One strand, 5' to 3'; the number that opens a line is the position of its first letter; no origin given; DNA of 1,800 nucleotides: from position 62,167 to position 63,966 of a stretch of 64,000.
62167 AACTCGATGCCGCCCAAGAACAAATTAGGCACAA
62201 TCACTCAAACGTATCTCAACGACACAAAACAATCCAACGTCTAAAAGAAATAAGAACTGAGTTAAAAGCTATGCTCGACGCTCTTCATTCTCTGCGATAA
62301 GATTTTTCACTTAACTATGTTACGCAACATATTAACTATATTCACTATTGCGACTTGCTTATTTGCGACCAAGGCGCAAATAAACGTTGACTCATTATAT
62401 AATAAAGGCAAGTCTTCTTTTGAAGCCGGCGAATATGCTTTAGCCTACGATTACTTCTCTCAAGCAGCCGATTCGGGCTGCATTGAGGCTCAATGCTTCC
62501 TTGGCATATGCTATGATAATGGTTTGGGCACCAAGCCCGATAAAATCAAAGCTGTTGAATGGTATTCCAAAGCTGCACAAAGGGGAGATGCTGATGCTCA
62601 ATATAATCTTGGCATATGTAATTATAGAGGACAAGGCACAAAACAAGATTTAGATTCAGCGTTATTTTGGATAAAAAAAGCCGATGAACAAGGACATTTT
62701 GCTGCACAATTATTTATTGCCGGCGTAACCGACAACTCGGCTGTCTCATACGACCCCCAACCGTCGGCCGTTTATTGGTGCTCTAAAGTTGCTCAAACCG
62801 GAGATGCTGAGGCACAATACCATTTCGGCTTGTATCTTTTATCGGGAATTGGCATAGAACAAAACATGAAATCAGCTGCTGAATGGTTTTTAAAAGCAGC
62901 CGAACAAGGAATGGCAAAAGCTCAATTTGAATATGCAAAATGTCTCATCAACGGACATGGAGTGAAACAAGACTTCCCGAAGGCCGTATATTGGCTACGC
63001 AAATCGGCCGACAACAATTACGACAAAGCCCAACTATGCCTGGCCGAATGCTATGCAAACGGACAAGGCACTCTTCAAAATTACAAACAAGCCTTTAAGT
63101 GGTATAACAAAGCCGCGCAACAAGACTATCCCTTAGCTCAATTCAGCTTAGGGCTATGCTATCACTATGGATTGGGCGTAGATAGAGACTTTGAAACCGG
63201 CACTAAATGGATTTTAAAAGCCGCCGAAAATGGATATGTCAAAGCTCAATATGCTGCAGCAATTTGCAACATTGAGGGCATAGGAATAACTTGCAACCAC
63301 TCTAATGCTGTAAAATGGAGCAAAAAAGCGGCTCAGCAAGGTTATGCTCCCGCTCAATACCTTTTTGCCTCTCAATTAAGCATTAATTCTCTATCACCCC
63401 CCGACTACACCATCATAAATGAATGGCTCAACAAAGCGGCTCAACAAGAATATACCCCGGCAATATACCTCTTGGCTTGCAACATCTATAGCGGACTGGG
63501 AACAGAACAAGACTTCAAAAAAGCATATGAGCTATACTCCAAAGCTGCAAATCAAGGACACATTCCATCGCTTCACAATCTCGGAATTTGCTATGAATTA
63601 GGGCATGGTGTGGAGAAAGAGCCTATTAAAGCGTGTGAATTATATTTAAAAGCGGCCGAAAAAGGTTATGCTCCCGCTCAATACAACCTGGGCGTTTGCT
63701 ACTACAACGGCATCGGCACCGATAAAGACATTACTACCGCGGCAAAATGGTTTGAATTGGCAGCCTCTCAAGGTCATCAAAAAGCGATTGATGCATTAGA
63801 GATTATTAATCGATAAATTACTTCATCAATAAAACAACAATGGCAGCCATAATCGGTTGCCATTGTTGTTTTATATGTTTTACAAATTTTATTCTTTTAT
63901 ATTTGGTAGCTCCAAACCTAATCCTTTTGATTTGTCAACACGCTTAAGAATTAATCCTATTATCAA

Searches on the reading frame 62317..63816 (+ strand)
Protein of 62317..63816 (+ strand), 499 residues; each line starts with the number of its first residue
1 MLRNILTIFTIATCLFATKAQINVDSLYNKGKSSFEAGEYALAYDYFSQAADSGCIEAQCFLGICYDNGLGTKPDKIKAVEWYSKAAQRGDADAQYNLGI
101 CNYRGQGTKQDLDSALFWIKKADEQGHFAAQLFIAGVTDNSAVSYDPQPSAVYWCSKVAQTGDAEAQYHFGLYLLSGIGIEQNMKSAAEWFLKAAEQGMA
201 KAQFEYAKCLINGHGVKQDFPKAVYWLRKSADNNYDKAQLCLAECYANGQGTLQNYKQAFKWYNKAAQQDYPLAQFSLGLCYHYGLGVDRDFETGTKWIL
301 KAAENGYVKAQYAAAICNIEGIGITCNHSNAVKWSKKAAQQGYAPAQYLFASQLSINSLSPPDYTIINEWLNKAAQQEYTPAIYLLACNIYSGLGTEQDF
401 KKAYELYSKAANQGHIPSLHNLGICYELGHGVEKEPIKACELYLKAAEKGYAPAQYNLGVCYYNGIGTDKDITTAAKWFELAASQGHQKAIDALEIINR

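Call 44: find_encoding_contigs(protein=window:62317-63816:+, flank=10000, max_places=3)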
Protein window:62317-63816:+ (499 aa): no gene with exactly this product is on record in the collection.

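Call 80: search_protein_families(library=pfam, proteins=[window:62317-63816:+], max_evalue=0.00001)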
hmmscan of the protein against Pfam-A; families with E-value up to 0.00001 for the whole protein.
window:62317-63816:+ (499 aa): 2 families
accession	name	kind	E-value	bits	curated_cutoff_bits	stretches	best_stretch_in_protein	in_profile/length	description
PF08238.18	Sel1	-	7.5e-99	321.1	30.7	9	452-487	1-36/36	Sel1 repeat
PF23310.1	TPR_27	-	2.8e-10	40.3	27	0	289-317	42-70/110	Plant tetratrico peptide repeats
